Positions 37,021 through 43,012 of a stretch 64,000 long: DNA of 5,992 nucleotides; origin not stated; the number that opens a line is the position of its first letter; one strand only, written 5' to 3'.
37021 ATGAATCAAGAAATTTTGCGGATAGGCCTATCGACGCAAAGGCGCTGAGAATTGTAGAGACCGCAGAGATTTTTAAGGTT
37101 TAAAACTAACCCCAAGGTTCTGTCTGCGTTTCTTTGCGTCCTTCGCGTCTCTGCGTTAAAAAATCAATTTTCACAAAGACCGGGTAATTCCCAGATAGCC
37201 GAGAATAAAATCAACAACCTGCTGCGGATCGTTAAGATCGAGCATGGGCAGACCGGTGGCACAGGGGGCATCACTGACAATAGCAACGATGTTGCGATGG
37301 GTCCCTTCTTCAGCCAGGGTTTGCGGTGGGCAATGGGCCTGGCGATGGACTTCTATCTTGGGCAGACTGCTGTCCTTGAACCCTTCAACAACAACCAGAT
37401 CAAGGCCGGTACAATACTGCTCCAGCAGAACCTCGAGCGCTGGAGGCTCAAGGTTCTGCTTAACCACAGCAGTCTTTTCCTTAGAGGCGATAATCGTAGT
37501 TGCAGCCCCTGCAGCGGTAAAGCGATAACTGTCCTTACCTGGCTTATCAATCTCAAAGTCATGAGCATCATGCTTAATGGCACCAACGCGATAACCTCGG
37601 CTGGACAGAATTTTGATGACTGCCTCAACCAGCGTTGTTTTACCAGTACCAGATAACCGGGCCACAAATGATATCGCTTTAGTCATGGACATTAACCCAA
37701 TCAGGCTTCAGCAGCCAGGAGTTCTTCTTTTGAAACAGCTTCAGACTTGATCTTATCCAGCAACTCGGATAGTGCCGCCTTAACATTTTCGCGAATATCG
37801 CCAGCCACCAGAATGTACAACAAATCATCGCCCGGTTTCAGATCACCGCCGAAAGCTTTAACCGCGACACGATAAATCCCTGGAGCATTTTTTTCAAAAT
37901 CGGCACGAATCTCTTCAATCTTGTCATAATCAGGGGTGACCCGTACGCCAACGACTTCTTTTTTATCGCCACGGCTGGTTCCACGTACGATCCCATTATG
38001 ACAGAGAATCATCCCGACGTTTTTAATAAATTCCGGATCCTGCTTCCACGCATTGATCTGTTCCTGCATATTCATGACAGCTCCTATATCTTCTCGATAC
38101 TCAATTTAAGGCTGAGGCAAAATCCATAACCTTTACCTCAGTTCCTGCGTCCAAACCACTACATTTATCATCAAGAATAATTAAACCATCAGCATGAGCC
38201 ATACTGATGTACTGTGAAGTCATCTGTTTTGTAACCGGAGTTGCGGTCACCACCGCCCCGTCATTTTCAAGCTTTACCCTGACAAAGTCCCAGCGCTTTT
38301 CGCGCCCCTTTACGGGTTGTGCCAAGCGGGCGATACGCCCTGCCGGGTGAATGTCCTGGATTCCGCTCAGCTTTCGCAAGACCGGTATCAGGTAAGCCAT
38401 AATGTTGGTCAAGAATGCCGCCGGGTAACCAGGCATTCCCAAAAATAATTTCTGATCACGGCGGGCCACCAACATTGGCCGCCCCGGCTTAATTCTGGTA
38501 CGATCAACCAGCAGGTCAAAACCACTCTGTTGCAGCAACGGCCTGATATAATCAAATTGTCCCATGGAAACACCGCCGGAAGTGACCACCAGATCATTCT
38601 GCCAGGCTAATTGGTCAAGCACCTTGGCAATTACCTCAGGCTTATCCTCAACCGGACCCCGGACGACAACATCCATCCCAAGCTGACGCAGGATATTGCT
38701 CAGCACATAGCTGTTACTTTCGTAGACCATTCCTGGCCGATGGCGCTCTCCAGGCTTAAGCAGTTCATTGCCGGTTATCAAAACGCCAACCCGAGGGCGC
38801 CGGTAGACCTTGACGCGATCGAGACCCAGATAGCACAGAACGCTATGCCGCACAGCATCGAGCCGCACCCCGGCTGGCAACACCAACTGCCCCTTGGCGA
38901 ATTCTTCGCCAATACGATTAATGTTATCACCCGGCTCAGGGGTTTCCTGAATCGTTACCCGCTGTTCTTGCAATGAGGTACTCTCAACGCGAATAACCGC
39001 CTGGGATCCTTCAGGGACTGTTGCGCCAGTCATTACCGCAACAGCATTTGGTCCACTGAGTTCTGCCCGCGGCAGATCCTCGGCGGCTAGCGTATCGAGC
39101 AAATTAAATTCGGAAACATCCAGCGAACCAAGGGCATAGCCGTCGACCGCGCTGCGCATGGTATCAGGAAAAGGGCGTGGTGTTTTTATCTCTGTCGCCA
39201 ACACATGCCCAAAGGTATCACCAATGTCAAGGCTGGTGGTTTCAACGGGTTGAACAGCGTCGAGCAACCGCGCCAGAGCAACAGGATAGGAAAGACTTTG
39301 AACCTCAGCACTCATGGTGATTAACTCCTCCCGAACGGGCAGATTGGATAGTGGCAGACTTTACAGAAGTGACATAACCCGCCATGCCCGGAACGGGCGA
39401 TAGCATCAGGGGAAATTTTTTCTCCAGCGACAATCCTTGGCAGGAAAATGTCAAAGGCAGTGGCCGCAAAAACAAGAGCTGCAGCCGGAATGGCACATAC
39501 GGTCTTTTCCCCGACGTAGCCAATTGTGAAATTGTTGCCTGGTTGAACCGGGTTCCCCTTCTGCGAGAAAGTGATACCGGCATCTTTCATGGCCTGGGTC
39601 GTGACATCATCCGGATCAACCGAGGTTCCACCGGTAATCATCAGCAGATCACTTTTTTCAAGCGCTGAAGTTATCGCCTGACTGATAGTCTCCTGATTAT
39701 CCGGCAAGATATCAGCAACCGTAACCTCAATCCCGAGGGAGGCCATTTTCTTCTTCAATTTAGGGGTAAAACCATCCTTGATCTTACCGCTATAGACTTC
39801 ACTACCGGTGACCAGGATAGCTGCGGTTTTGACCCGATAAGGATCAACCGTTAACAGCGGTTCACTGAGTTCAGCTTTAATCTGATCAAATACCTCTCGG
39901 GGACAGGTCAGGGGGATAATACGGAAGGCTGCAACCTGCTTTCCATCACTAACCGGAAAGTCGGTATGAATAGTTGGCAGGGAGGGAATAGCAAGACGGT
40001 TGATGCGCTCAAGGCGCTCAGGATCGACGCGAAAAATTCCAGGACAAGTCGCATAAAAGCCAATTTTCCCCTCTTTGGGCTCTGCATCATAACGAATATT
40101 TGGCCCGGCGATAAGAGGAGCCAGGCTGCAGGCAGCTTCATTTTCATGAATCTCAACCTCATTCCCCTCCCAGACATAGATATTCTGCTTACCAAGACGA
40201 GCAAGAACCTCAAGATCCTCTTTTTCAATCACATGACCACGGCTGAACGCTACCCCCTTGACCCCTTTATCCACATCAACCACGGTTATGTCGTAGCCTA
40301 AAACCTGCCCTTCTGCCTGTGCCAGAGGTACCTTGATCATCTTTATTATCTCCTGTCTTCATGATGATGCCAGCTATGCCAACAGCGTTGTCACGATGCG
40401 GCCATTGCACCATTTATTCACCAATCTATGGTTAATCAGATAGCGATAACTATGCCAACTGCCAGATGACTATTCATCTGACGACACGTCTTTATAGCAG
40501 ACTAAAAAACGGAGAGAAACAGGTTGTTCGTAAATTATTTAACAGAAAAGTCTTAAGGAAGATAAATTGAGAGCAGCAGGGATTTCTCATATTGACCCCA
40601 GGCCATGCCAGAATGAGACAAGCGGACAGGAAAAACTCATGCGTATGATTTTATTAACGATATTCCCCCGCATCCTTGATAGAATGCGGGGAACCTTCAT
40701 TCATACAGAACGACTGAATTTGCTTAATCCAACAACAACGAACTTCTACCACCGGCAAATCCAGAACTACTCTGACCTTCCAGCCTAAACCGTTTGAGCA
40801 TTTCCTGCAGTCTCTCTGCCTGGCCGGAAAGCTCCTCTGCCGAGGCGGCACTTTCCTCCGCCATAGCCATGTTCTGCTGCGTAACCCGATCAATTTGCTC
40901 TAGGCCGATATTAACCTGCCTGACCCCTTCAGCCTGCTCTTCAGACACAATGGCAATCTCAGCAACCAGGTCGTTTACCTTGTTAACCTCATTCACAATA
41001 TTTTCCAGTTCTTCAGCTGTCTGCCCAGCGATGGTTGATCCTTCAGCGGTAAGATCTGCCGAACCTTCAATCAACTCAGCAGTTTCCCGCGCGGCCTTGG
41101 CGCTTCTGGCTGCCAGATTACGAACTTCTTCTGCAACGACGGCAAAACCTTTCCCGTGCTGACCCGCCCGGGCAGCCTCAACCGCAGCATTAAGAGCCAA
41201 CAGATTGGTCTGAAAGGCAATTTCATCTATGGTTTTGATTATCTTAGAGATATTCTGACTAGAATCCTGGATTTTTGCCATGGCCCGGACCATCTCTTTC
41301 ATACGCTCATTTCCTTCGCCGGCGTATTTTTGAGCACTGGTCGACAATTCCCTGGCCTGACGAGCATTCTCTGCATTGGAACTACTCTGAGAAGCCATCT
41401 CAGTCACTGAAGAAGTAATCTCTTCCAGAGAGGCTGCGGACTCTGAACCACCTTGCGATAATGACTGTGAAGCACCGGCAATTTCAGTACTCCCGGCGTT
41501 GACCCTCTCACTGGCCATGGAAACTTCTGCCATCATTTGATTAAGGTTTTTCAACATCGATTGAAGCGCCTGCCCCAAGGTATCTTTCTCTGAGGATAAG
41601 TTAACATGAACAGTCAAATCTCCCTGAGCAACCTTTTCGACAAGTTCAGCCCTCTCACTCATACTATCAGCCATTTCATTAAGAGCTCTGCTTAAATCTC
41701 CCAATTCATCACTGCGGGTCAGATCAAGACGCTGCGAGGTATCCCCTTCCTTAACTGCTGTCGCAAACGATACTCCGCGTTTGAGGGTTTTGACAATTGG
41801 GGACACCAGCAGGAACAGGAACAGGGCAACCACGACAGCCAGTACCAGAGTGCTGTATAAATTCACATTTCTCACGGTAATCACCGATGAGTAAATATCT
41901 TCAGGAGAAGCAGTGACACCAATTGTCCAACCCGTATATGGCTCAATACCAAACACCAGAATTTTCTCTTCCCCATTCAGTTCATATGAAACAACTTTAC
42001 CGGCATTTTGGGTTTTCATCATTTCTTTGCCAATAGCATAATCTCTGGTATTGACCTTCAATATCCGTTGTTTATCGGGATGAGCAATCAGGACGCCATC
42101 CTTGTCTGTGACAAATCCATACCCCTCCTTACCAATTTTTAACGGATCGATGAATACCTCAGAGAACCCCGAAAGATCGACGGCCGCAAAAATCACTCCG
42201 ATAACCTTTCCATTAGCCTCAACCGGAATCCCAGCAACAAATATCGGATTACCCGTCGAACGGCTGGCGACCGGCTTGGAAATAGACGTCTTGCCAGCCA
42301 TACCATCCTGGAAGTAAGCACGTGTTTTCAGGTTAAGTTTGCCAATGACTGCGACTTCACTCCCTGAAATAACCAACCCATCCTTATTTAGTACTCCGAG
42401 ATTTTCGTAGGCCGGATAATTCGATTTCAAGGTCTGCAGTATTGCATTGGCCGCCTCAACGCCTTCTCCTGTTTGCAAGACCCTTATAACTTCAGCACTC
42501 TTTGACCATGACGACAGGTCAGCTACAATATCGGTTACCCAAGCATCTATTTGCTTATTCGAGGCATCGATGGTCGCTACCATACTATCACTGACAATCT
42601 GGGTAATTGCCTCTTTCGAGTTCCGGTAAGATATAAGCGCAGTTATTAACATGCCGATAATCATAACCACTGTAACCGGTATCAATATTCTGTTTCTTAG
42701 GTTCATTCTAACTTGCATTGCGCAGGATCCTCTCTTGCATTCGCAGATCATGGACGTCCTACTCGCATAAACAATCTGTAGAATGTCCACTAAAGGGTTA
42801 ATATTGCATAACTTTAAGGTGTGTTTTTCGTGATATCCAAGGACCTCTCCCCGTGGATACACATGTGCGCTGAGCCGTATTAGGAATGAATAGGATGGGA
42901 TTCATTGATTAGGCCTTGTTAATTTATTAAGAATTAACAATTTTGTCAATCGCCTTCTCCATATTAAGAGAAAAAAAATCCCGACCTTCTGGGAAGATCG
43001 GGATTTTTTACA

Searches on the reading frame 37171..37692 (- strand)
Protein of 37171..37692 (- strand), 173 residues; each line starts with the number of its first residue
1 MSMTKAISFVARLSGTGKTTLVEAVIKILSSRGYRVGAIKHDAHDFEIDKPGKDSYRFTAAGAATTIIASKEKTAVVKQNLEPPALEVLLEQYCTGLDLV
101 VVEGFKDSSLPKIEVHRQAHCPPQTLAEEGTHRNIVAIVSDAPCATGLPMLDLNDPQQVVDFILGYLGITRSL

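Call 45: search_protein_families(library=pfam, proteins=[window:37171-37692:-], max_evalue=0.00001)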
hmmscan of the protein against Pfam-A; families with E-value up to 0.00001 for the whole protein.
window:37171-37692:- (173 aa): 1 family
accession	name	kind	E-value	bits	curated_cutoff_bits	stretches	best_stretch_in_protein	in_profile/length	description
PF03205.20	MobB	-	2e-43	147.9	26.6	1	10-141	4-133/133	Molybdopterin guanine dinucleotide synthesis protein B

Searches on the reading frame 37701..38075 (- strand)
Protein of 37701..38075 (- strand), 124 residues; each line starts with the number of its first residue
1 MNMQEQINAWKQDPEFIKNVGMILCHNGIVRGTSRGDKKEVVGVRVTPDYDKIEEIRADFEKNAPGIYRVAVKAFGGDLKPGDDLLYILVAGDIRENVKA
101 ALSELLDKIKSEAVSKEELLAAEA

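Call 45: search_protein_families(library=pfam, proteins=[window:37701-38075:-], max_evalue=0.00001)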
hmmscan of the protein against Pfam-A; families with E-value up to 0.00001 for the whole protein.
window:37701-38075:- (124 aa): 1 family
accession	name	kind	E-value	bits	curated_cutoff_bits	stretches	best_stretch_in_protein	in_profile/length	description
PF02391.22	MoaE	-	2.6e-09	37.7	23.4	1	18-112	18-114/114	MoaE protein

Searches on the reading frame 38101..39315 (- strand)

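Call 33: search_protein_families(library=ncbifam, proteins=[window:38101-39315:-], max_evalue=0.00001)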
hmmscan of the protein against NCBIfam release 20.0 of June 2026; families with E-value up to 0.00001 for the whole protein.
window:38101-39315:- (404 aa): 7 families
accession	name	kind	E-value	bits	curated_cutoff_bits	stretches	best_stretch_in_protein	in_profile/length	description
NF011068.0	PRK14498.1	equivalog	1.5e-84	284.3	534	1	12-400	14-411/647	molybdopterin biosynthesis protein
NF007960.1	PRK10680.1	equivalog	1.8e-82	277.3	440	1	12-399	5-401/401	molybdopterin molybdotransferase MoeA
NF011060.0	PRK14491.1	equivalog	1e-81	275.2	532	1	5-402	197-597/598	bifunctional molybdopterin-guanine dinucleotide biosynthesis adaptor protein MobB/molybdopterin molybdotransferase MoeA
NF045515.2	Glp_gephyrin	equivalog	1.6e-73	247.8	475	1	14-397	7-401/403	molybdotransferase-like divisome protein Glp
NF050098.1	MoeA_actino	exception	2.4e-65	220.9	560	1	19-398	12-399/400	molybdopterin molybdotransferase MoeA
NF011067.0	PRK14497.1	equivalog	7.4e-56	189.8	536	1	20-396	23-401/546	putative molybdopterin biosynthesis protein MoeA/unknown domain fusion protein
TIGR00177.1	molyb_syn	domain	5.2e-22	78.4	85.35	1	174-309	2-146/148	molybdenum cofactor synthesis domain-containing protein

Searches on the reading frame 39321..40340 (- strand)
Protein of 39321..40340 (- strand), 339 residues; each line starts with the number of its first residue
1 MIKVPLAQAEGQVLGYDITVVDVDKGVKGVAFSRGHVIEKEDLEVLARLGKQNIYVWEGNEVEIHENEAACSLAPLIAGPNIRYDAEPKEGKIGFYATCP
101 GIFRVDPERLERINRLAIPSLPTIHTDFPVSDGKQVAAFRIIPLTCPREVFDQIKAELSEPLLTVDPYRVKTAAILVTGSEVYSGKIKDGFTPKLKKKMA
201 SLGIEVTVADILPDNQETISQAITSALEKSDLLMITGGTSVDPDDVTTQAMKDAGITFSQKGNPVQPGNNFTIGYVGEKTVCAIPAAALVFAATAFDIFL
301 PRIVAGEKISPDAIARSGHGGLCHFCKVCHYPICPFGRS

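Call 17: search_protein_families(library=pfam, proteins=[window:39321-40340:-], max_evalue=0.00001)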
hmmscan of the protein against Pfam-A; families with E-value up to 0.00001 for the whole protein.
window:39321-40340:- (339 aa): 1 family
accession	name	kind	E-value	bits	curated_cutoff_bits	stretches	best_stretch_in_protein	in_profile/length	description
PF00994.29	MoCF_biosynth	-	5.5e-22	78.5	26.6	1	174-303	1-142/144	Probable molybdopterin binding domain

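Call 33: search_protein_families(library=ncbifam, proteins=[window:39321-40340:-], max_evalue=0.00001)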
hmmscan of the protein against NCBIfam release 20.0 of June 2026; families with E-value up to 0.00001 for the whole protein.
window:39321-40340:- (339 aa): 11 families
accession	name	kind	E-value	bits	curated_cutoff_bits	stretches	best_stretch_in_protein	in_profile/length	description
TIGR00177.1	molyb_syn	domain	1e-17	64.4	85.35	1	173-285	4-132/148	molybdenum cofactor synthesis domain-containing protein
NF011068.0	PRK14498.1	equivalog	1.1e-15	56.7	534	1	176-286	192-308/647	molybdopterin biosynthesis protein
NF001813.0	PRK00549.1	equivalog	4.4e-14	52.3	379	1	172-251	2-81/414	competence/damage-inducible protein A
NF002947.1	PRK03604.1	equivalog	5e-13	49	285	1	172-253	147-229/301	bifunctional molybdenum cofactor biosynthesis protein MoaC/MoaB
NF011067.0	PRK14497.1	equivalog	5.4e-13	48.3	536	1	176-287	191-302/546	putative molybdopterin biosynthesis protein MoeA/unknown domain fusion protein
NF007960.1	PRK10680.1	equivalog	2.2e-12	46.5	440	1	178-292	188-301/401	molybdopterin molybdotransferase MoeA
TIGR00200.1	cinA_nterm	subfamily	8.9e-12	44.4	243.15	1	171-254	2-85/414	CinA family nicotinamide mononucleotide deamidase-related protein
NF002291.0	PRK01215.1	equivalog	3.5e-10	39.4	293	1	171-253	4-86/264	nicotinamide mononucleotide deamidase-related protein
NF050098.1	MoeA_actino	exception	2.1e-09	36.7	560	1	176-300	186-310/400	molybdopterin molybdotransferase MoeA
NF045515.2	Glp_gephyrin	equivalog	5.5e-09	35.3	475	1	179-285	190-297/403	molybdotransferase-like divisome protein Glp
NF011060.0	PRK14491.1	equivalog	1.7e-07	30.1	532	1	176-288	374-492/598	bifunctional molybdopterin-guanine dinucleotide biosynthesis adaptor protein MobB/molybdopterin molybdotransferase MoeA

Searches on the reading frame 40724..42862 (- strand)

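Call 17: search_protein_families(library=pfam, proteins=[window:40724-42862:-], max_evalue=0.00001)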
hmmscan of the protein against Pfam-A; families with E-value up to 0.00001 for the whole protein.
window:40724-42862:- (712 aa): 3 families
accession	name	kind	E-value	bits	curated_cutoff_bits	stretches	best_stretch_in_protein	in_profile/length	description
PF00015.26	MCPsignal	-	5.2e-50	170.1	34.6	1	505-661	2-172/172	Methyl-accepting chemotaxis protein (MCP) signalling domain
PF02743.24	dCache_1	-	6.8e-26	91.7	45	1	84-317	1-240/240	Cache domain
PF00672.30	HAMP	-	5.9e-13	49.4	25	1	369-401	19-51/53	HAMP domain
